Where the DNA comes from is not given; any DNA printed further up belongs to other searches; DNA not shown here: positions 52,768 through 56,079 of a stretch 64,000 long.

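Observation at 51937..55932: Two complete PilB/GspE secretion-ATPase cores fused in one 1004-aa polypeptide, paired with an unknown polytopic membrane protein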

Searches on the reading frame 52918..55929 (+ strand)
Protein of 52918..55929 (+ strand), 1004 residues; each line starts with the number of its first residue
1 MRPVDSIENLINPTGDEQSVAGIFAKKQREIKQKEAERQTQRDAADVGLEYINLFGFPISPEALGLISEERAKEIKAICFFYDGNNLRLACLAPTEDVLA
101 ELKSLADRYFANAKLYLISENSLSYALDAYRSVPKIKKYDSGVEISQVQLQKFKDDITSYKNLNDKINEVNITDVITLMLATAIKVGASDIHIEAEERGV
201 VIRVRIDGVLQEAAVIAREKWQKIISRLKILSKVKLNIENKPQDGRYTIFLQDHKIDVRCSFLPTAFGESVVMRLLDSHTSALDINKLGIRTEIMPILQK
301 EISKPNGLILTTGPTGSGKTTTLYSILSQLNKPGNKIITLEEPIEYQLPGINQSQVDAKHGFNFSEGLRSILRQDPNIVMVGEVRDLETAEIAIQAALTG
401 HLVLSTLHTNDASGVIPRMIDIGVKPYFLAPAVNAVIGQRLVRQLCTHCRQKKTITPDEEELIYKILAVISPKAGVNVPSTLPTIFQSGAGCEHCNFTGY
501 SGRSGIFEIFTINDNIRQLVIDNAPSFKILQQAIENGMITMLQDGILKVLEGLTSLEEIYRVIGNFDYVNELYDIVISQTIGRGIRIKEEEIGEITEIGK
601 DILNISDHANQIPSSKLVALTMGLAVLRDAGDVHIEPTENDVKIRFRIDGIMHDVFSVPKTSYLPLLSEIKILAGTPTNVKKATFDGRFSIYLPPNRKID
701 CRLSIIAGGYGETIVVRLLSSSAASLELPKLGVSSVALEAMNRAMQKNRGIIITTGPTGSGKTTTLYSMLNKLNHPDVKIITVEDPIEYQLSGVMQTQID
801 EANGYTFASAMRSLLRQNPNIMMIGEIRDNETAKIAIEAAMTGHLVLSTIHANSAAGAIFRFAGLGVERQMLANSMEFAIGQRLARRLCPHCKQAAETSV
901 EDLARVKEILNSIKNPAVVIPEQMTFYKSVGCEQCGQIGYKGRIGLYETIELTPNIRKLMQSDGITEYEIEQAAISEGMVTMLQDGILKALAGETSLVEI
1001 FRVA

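Call 3: search_protein_families(library=pfam, proteins=[window:52918-55929:+], max_evalue=0.01)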
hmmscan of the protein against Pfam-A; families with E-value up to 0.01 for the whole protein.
window:52918-55929:+ (1004 aa): 39 families (the best 25 are shown)
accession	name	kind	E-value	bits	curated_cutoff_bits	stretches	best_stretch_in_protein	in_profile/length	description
PF00437.27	T2SSE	-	3.7e-231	766.7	24.9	2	171-561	7-370/370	Type II/IV secretion system protein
PF25199.1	nSTAND_NTPase5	-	5e-11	43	34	2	723-792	14-85/145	Novel STAND NTPase 5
PF13401.12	AAA_22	-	7.7e-10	39.6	27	1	747-784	3-42/130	AAA domain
PF20720.3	nSTAND3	-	1.5e-08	35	27.2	1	739-788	8-56/155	Novel STAND NTPase 3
PF12775.13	AAA_7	-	1.2e-07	31.9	25.8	1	735-783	19-67/181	P-loop containing dynein motor region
PF13604.12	AAA_30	-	4.4e-07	30.3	27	0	739-778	8-47/191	AAA domain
PF13173.12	AAA_14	-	4.6e-07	30.3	27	0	749-839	2-83/129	AAA domain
PF13086.12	AAA_11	-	1.5e-06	28.6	27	0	739-774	8-42/257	AAA domain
PF04851.21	ResIII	-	1.8e-06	28.4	22.5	0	737-782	11-58/164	Type III restriction enzyme, res subunit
PF00005.33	ABC_tran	-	2.3e-06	28.7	25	0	309-352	14-53/137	ABC transporter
PF05157.20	MshEN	-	2.7e-06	27.7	23.1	1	48-132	2-85/90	MshEN domain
PF16796.11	Microtub_bd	-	3.9e-06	27.3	27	0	290-331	75-111/155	Microtubule binding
PF02492.25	cobW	-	4.4e-06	26.8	20.7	0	752-782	3-34/180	CobW/HypB/UreG, nucleotide-binding domain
PF13191.12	AAA_16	-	1.6e-05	25.9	32.6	0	305-334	24-52/167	AAA ATPase domain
PF13245.12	AAA_19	-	1.8e-05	25.3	25.1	0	306-337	11-44/134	AAA domain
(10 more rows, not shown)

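Call 4: search_protein_families(library=ncbifam, proteins=[window:52918-55929:+], max_evalue=0.01)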
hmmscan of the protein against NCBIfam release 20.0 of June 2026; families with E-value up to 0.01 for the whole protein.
window:52918-55929:+ (1004 aa): 60 families (the best 25 are shown)
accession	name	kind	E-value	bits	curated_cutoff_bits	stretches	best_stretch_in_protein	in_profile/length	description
TIGR02533.1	type_II_gspE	equivalog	7.1e-271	898.9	630.25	2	102-562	37-485/486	type II secretion system ATPase GspE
TIGR02538.1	type_IV_pilB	equivalog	1.1e-266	885.9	675.65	2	44-562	51-561/564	type IV-A pilus assembly ATPase PilB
NF007755.0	PRK10436.1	equivalog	3.6e-239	794.1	617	2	147-565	60-461/465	type II secretion system protein GspE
NF053534.1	T4PilAsmATPsTfpB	equivalog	2.2e-222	739.5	850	2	149-563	178-582/584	type IV pilus assembly ATPase TfpB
NF041000.1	ATPase_ComGA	equivalog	7.7e-142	471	300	2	179-443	3-266/267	competence type IV pilus ATPase ComGA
TIGR01420.1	pilT_fam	subfamily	1.6e-98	330.1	319.1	2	177-443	3-269/343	PilT/PilU family type 4a pilus ATPase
TIGR02525.1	plasmid_TraJ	equivalog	4.5e-53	180.5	368.3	2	270-421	119-271/372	plasmid transfer ATPase TraJ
TIGR02524.1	dot_icm_DotB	equivalog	2.1e-43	148.9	463.3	2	301-420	129-257/358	Dot/Icm type IV secretion system ATPase DotB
NF058587.1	archaellum_moto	equivalog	2.7e-38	132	550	2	309-421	278-395/527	archaellum flagellar ATPase motor FlaI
TIGR02782.1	TrbB_P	equivalog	1.6e-29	103.2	304.55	2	736-907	124-294/303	P-type conjugative transfer ATPase TrbB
TIGR02788.1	VirB11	equivalog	1e-26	93.7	249.95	2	737-871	133-271/308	P-type DNA transfer ATPase VirB11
TIGR03819.1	heli_sec_ATPase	hypoth_equivalog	4.2e-26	91.9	373.15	2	698-870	127-305/340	TadA family conjugal transfer-associated ATPase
NF010469.0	PRK13894.1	subfamily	7.5e-24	84.6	508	2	738-882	139-284/320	conjugal transfer ATPase TrbB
NF010407.0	PRK13833.1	subfamily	1.2e-23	84.1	499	2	741-881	137-276/323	conjugal transfer protein TrbB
NF053672.1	bindosome_BasE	exception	4.8e-23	81.7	1000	2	286-420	250-389/512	bindosome assembly system ATPase subunit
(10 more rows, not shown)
